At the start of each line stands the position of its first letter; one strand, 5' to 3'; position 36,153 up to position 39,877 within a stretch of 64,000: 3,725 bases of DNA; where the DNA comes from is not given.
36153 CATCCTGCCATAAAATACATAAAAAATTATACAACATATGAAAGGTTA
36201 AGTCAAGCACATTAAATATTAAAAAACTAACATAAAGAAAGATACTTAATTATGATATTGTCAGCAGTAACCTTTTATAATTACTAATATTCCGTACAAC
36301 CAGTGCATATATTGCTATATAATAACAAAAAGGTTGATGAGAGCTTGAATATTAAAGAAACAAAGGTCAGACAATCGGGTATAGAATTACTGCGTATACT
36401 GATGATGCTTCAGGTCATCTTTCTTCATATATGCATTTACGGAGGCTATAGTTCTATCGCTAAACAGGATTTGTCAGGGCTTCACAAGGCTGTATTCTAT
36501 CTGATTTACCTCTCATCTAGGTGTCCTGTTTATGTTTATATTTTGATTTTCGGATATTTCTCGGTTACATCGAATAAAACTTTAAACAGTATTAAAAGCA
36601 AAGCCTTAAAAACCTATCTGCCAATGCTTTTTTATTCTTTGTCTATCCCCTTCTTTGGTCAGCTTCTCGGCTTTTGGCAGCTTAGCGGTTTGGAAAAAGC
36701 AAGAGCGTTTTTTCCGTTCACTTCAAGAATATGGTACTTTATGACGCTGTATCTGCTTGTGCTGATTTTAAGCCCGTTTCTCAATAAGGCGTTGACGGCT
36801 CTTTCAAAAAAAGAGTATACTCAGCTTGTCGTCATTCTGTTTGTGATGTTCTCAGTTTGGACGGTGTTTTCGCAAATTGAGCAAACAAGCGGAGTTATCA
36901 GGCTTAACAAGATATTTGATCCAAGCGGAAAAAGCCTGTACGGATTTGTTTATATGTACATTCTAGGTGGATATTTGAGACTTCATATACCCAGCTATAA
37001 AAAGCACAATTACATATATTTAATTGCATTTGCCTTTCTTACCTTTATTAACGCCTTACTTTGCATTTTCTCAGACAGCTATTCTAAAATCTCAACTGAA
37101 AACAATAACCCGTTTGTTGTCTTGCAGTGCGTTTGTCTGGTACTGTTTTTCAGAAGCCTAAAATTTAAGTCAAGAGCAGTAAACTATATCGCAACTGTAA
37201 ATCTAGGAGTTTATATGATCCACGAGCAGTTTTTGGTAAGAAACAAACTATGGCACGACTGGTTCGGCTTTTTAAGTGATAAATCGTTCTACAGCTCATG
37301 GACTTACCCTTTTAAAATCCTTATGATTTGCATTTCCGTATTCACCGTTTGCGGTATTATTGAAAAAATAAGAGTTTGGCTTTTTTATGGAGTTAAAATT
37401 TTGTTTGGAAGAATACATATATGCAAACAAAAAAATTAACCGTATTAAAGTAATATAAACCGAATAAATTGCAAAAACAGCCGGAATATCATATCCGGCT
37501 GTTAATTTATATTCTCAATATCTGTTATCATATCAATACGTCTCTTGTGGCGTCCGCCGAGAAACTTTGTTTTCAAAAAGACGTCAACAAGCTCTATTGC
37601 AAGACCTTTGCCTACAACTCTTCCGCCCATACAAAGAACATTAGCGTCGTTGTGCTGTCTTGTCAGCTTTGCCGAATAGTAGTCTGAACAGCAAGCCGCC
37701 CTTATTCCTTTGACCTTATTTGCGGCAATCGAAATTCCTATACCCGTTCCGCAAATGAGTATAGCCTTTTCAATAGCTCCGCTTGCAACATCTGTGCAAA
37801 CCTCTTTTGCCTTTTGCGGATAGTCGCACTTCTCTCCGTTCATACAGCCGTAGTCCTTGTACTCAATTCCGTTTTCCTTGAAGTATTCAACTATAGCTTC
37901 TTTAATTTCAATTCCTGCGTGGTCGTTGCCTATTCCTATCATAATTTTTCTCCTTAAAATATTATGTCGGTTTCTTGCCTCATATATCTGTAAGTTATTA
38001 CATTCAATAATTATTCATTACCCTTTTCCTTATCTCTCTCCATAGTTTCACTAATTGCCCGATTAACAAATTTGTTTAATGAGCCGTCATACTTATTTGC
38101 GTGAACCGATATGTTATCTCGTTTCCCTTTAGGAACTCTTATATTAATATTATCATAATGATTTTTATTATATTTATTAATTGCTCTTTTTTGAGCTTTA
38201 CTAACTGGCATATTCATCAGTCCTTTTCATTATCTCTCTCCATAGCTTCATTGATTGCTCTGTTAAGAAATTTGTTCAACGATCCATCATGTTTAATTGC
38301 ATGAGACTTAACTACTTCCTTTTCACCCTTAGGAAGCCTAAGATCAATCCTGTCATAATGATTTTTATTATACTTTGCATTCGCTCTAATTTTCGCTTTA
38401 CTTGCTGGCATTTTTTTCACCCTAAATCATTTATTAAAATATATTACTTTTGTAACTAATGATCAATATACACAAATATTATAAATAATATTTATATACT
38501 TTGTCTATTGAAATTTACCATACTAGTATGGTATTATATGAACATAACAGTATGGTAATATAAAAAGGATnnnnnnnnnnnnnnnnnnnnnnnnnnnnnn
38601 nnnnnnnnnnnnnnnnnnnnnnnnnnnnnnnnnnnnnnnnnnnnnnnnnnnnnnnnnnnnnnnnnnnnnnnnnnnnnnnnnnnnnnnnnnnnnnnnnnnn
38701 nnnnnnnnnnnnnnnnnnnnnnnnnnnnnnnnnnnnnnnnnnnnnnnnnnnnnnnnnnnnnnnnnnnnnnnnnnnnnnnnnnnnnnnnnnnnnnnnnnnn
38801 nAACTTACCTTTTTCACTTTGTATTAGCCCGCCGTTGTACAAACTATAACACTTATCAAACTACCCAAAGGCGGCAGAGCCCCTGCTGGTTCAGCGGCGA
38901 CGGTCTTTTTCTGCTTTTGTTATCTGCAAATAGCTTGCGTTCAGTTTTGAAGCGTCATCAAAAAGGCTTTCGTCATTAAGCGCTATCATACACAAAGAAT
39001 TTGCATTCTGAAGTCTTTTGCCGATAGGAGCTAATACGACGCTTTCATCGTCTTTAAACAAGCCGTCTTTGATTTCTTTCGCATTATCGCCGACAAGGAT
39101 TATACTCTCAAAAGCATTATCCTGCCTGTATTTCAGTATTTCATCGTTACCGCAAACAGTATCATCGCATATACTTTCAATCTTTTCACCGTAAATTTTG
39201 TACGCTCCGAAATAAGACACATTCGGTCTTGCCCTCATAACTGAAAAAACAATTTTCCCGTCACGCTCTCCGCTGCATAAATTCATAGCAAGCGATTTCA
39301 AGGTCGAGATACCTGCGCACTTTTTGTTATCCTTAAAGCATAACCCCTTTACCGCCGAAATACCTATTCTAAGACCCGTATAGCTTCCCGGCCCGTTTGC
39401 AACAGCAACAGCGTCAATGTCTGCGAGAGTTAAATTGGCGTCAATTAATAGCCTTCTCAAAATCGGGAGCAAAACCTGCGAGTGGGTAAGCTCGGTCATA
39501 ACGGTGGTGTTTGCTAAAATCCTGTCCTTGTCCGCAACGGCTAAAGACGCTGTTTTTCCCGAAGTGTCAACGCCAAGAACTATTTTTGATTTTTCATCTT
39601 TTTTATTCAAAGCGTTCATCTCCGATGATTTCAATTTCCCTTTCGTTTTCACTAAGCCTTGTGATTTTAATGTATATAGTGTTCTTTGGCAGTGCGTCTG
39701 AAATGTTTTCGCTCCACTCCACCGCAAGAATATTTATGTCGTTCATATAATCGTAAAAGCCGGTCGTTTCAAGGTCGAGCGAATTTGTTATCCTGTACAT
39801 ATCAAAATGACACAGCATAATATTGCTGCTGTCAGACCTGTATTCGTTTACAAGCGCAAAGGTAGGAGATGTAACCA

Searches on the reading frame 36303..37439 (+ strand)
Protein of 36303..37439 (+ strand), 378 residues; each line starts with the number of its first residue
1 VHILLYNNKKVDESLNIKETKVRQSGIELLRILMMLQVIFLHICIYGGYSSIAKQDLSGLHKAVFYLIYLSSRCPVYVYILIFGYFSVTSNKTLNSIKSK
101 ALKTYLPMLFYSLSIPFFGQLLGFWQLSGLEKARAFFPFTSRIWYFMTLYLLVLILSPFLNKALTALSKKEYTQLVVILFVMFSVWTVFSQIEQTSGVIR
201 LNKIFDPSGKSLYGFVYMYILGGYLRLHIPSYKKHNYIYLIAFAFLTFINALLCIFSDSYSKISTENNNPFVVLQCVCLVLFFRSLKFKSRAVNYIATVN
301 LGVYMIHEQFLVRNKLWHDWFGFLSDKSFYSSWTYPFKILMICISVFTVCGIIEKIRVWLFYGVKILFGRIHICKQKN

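Call 87: search_protein_families(library=pfam, proteins=[window:36303-37439:+], max_evalue=0.001)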
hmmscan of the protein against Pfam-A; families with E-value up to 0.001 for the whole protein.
window:36303-37439:+ (378 aa): 1 family
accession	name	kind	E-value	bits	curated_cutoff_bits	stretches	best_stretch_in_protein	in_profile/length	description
PF01757.29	Acyl_transf_3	-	1.4e-19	70.8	31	1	26-353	3-324/326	Acyltransferase domain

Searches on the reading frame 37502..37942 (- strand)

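Call 38: search_protein_families(library=pfam, proteins=[window:37502-37942:-], max_evalue=0.001)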
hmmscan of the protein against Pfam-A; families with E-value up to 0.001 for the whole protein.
window:37502-37942:- (146 aa): 1 family
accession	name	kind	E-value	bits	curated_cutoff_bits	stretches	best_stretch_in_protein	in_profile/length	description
PF02502.23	LacAB_rpiB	-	5.2e-60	201.8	24.7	1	2-139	1-138/138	Ribose/Galactose Isomerase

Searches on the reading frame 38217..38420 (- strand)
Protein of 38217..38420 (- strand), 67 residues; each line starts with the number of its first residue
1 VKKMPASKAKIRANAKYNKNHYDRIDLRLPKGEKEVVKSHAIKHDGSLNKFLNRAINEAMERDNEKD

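Call 88: search_protein_families(library=pfam, proteins=[window:38217-38420:-], max_evalue=0.01)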
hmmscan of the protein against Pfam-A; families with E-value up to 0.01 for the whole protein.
window:38217-38420:- (67 aa): 1 family
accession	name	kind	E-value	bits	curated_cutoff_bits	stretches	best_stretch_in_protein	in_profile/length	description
PF19807.5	DUF6290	-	0.0026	18.3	27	1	25-61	4-40/72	Family of unknown function (DUF6290)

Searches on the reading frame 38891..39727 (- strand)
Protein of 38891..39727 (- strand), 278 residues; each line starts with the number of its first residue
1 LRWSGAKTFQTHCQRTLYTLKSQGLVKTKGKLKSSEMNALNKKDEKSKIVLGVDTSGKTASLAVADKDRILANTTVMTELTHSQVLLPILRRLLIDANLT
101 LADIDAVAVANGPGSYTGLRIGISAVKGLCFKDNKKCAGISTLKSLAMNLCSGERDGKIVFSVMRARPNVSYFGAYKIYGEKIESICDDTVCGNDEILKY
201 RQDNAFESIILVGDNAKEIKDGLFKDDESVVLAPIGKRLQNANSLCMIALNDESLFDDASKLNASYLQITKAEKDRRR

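Call 38: search_protein_families(library=pfam, proteins=[window:38891-39727:-], max_evalue=0.001)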
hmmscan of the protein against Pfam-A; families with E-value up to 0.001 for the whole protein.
window:38891-39727:- (278 aa): 1 family
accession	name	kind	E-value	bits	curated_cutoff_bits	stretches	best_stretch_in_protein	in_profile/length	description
PF00814.31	TsaD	-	1.6e-24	87.5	24.8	1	81-206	28-158/264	tRNA N6-adenosine threonylcarbamoyltransferase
